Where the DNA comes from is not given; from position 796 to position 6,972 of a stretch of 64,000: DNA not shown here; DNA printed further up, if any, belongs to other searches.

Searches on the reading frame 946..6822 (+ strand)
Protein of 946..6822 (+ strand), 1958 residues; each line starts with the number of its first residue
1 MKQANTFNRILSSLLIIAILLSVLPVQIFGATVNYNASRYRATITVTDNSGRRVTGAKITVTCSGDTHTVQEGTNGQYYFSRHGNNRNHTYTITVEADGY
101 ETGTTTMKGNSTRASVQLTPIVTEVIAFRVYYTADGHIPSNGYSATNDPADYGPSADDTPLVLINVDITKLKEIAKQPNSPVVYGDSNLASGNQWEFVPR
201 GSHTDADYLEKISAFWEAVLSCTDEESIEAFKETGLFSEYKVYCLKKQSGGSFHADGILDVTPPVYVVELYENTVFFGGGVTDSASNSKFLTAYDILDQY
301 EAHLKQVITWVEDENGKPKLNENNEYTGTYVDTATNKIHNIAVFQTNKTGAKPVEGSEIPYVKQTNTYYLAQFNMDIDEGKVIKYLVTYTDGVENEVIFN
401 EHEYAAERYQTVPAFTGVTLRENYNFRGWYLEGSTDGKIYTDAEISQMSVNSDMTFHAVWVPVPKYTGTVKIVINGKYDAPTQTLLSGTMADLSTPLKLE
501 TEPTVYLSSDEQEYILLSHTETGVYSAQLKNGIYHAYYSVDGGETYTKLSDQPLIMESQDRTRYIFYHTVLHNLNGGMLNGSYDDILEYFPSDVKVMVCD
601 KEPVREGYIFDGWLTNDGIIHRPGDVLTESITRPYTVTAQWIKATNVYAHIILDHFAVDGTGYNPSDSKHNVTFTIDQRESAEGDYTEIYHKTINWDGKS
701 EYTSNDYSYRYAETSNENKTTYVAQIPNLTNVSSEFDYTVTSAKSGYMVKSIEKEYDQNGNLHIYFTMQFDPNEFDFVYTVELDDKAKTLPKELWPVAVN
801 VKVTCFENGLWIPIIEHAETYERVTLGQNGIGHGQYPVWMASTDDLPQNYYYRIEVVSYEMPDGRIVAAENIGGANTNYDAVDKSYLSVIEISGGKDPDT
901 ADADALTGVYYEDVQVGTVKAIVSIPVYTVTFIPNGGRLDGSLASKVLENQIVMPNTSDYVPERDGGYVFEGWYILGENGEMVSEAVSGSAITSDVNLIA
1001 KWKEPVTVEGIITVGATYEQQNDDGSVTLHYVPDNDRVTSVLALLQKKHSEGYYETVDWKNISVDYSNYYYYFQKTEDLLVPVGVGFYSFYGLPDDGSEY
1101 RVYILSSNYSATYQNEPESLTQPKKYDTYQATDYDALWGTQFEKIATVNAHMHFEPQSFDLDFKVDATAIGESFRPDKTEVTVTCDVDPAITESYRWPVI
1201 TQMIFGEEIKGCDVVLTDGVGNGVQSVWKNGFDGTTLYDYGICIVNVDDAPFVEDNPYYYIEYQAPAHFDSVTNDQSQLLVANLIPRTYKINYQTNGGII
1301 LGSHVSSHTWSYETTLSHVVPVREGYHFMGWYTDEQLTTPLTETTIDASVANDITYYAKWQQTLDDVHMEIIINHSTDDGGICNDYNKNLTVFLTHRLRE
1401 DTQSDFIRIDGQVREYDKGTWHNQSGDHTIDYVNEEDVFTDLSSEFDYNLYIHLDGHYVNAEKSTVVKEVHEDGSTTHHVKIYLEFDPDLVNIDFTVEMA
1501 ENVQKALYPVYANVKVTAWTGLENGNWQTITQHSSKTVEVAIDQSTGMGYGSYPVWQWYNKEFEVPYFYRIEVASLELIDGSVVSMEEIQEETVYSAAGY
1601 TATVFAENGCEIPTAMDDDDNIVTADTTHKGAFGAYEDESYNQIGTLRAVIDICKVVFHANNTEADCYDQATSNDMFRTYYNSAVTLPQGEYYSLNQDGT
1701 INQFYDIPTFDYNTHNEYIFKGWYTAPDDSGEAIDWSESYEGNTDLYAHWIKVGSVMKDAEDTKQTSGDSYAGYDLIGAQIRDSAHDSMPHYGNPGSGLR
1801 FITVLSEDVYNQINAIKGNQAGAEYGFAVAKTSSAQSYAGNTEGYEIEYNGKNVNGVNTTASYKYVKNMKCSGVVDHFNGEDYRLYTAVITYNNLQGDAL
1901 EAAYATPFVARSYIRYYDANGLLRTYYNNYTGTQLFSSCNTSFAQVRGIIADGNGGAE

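Call 7: search_protein_families(library=pfam, proteins=[window:946-6822:+], max_evalue=0.001)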
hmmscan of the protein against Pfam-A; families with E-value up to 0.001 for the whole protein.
window:946-6822:+ (1958 aa): 2 families
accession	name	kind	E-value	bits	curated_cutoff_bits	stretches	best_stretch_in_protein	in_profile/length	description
PF09479.16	Flg_new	-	9.9e-32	109.3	27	2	1289-1359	1-65/65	Listeria-Bacteroides repeat domain (List_Bact_rpt)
PF13620.12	CarboxypepD_reg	-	1.1e-06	29.3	32.3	1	45-119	5-82/82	Carboxypeptidase regulatory-like domain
